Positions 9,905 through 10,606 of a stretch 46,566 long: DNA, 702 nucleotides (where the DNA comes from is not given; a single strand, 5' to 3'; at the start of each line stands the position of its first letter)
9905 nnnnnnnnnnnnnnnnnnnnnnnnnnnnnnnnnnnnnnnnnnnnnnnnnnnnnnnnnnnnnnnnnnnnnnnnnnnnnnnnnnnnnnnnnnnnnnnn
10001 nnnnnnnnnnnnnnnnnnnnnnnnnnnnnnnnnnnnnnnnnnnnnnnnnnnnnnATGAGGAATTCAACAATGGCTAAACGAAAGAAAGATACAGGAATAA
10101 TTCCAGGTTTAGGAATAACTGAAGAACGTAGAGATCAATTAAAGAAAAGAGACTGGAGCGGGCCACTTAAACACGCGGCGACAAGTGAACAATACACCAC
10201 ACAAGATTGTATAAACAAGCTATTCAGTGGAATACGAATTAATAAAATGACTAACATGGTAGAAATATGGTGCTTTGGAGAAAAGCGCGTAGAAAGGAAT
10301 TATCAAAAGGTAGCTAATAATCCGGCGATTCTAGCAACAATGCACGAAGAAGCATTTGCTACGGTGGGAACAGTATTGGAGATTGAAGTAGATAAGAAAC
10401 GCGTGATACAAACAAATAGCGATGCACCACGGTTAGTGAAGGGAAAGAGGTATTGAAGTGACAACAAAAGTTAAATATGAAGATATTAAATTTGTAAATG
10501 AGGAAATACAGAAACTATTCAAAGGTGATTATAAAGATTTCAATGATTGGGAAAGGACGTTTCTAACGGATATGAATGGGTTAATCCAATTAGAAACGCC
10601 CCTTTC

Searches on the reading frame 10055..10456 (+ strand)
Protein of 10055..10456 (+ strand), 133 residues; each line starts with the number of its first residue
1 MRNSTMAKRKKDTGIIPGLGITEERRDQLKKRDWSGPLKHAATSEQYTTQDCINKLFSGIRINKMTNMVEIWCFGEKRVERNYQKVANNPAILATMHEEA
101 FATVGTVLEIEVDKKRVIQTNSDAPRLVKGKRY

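Call 23: search_protein_families(library=phrogs, proteins=[window:10055-10456:+], max_evalue=0.001)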
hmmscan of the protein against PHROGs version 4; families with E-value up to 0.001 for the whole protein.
window:10055-10456:+ (133 aa): 1 family
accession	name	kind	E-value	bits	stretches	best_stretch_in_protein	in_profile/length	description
phrog_16359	-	unknown function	0.00054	20.8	1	42-107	6-71/84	-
